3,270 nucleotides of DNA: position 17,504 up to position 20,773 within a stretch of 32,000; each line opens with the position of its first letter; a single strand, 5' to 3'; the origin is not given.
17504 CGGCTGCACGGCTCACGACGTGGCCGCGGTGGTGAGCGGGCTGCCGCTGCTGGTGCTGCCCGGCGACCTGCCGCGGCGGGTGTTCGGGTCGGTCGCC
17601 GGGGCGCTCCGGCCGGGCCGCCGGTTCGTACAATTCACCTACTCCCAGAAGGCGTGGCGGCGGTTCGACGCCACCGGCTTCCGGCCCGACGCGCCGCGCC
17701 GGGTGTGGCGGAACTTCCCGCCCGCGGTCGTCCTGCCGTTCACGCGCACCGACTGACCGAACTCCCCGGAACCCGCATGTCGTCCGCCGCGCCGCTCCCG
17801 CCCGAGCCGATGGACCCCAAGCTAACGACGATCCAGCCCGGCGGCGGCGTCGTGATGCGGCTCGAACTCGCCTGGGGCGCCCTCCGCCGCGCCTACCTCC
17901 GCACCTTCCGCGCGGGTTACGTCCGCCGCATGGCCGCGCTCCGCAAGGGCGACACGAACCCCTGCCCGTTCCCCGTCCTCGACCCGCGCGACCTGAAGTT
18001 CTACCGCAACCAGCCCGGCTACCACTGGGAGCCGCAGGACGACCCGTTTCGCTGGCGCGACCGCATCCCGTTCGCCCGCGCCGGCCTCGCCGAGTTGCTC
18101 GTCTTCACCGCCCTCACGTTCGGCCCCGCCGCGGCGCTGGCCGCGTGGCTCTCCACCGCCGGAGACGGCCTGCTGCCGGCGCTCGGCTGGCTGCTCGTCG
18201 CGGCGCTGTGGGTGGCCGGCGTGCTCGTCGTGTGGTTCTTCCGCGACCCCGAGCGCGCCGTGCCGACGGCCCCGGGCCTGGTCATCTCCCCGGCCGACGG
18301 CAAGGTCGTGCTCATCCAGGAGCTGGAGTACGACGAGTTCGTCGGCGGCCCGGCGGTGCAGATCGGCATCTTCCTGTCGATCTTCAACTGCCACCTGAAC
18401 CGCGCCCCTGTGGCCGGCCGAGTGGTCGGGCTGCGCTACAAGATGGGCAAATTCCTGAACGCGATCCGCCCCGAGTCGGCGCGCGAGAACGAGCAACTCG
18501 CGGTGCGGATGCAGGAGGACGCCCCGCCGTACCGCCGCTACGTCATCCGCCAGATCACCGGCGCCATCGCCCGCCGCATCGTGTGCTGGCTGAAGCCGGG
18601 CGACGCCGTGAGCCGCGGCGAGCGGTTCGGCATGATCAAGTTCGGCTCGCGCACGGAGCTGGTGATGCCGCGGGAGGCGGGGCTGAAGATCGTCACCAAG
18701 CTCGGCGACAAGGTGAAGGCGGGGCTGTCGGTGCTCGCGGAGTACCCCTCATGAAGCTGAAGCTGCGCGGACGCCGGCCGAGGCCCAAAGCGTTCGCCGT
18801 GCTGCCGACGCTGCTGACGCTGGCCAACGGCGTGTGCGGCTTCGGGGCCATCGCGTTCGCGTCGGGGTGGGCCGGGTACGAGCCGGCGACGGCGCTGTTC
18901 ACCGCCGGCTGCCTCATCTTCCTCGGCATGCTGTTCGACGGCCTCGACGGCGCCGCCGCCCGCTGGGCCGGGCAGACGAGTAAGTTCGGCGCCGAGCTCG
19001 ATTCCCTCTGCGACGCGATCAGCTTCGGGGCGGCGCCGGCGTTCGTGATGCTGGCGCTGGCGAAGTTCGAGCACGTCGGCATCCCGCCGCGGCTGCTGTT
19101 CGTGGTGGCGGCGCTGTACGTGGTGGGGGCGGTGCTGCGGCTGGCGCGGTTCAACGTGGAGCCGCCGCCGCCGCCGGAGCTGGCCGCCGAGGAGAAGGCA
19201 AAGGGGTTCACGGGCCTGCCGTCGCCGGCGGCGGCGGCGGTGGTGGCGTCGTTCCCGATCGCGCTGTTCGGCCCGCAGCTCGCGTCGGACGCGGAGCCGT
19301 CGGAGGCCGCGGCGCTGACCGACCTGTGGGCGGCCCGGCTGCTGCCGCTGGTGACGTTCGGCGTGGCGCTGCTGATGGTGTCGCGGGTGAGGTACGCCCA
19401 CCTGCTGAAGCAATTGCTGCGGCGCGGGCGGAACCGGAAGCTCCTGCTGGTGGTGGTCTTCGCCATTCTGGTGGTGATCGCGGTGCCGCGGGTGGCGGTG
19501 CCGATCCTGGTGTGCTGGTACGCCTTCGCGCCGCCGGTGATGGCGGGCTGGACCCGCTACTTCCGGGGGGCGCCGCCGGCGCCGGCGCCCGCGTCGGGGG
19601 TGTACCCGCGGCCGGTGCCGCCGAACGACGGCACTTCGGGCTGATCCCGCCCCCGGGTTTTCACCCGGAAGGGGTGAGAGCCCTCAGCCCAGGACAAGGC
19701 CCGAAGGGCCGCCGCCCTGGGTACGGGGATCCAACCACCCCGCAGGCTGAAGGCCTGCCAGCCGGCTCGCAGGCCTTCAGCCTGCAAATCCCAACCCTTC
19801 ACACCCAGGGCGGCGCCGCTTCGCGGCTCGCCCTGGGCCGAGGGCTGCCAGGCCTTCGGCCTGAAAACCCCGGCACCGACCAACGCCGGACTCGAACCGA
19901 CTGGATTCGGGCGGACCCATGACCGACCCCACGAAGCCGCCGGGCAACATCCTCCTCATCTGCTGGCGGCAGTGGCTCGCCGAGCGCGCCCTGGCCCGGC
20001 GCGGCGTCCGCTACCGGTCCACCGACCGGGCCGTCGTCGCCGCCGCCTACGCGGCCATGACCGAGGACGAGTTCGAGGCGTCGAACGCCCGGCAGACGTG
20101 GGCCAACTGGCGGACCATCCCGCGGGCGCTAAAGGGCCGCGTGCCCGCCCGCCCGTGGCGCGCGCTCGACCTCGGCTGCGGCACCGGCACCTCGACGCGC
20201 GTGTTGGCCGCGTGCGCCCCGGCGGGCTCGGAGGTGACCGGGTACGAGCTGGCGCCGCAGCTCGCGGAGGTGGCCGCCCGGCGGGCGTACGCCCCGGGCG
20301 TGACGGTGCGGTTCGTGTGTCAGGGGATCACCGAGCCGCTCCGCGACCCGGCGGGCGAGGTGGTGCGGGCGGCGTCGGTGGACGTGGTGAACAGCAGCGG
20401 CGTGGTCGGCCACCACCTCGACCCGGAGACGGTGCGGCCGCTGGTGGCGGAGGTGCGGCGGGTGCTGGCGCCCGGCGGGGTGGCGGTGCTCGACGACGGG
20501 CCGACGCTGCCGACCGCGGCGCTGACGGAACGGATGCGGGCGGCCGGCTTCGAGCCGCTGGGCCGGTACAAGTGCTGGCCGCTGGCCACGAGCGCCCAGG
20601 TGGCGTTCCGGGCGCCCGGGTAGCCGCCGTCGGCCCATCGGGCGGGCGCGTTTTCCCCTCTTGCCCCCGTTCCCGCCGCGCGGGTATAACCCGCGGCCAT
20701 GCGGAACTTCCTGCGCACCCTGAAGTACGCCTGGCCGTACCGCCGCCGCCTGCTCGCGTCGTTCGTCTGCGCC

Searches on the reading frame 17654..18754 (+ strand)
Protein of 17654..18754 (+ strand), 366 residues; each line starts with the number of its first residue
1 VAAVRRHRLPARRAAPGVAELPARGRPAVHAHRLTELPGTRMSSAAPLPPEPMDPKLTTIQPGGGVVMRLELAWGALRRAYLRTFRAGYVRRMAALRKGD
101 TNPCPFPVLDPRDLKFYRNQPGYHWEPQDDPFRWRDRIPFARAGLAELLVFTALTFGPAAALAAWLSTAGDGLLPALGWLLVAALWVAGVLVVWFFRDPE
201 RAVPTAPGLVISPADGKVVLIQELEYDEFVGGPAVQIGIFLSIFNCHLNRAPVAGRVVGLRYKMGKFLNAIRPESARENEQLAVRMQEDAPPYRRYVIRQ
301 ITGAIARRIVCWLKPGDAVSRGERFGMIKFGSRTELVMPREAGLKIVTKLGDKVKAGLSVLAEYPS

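Call 68: search_protein_families(library=pfam, proteins=[window:17654-18754:+], max_evalue=0.0001)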
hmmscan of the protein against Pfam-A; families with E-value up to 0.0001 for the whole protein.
window:17654-18754:+ (366 aa): 1 family
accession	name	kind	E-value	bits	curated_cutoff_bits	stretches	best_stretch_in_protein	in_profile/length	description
PF02666.20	PS_Dcarbxylase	-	6.8e-39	134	22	1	191-361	4-197/198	Phosphatidylserine decarboxylase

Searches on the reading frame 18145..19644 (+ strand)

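Call 68: search_protein_families(library=pfam, proteins=[window:18145-19644:+], max_evalue=0.0001)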
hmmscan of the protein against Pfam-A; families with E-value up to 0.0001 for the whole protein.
window:18145-19644:+ (499 aa): 1 family
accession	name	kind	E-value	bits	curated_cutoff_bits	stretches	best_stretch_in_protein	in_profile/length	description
PF01066.26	CDP-OH_P_transf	-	8.2e-18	65.7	22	1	219-343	2-110/152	CDP-alcohol phosphatidyltransferase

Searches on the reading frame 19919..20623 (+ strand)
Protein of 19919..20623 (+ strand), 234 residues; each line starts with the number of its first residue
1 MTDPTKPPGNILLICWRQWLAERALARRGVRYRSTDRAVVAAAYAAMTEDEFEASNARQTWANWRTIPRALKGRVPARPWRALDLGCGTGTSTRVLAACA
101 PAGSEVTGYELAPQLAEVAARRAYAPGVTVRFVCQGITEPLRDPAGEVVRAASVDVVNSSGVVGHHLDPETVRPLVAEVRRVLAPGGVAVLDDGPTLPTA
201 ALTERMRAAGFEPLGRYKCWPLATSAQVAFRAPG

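Call 68: search_protein_families(library=pfam, proteins=[window:19919-20623:+], max_evalue=0.0001)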
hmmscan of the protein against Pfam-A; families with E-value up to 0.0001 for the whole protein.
window:19919-20623:+ (234 aa): 6 families
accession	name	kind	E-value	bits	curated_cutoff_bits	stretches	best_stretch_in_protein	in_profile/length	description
PF13649.12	Methyltransf_25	-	2.1e-16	60.8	27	1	83-187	2-97/97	Methyltransferase domain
PF08241.18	Methyltransf_11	-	1.5e-14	54.8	21.2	1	83-190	1-94/95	Methyltransferase domain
PF08242.18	Methyltransf_12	-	3.4e-13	50.6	30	1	83-188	1-97/98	Methyltransferase domain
PF13847.12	Methyltransf_31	-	7.9e-09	35.8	27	1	81-195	6-113/145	Methyltransferase domain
PF13489.12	Methyltransf_23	-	1.2e-08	35.3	27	1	76-195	20-119/164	Methyltransferase domain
PF13578.12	Methyltransf_24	-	6.9e-05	24.1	26.3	0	84-193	2-104/105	Methyltransferase domain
